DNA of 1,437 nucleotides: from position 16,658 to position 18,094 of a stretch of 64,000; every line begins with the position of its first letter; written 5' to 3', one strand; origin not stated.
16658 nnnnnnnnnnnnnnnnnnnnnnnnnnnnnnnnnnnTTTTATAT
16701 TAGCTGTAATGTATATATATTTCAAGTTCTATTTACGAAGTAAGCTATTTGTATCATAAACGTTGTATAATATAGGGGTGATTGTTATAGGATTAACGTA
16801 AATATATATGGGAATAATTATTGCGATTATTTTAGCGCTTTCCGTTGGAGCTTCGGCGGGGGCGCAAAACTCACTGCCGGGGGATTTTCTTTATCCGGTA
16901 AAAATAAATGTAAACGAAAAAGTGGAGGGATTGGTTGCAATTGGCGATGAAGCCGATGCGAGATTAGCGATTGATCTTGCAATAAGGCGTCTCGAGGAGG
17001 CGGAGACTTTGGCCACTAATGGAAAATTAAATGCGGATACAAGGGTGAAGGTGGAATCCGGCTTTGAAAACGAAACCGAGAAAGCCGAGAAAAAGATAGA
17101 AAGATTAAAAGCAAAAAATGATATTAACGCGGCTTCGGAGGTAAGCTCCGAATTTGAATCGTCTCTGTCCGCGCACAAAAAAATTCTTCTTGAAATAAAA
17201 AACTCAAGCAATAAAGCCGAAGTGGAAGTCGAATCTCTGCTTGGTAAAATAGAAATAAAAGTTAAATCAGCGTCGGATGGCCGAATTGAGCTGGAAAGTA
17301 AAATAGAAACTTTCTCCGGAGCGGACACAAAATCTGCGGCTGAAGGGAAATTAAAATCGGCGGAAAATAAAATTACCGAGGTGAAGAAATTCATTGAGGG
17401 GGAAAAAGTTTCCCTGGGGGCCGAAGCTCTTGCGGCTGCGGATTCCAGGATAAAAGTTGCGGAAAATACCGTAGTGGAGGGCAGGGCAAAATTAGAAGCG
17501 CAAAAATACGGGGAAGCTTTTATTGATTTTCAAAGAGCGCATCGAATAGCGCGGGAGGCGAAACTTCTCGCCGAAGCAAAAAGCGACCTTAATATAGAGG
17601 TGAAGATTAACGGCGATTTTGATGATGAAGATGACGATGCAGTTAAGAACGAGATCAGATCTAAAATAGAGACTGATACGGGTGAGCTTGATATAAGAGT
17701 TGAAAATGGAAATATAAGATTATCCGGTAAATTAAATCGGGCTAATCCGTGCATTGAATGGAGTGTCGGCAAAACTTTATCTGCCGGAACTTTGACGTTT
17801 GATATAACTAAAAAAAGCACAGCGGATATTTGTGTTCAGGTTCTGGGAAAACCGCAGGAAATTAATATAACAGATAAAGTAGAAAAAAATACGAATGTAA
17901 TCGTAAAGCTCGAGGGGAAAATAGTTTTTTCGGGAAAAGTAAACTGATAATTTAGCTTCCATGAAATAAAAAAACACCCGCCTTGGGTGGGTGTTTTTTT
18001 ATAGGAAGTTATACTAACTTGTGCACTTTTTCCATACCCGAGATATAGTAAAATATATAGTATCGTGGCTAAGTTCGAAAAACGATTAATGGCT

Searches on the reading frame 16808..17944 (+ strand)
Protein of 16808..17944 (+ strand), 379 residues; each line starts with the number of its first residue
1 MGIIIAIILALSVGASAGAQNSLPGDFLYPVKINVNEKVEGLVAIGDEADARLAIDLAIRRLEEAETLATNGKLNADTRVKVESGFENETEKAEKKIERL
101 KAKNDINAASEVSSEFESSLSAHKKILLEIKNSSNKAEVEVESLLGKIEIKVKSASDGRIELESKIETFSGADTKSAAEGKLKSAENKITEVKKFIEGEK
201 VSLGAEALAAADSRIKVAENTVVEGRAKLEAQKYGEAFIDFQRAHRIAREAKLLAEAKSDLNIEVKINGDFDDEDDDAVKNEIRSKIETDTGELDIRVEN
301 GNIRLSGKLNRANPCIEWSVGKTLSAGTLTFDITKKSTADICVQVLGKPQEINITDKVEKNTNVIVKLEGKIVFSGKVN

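Call 93: search_protein_families(library=pfam, proteins=[window:16808-17944:+], max_evalue=0.01)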
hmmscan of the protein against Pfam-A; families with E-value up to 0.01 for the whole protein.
window:16808-17944:+ (379 aa): 1 family
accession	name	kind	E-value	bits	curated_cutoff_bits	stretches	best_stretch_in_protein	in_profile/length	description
PF18915.5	DUF5667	-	4.6e-10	40.3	27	1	22-115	2-77/99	Domain of unknown function (DUF5667)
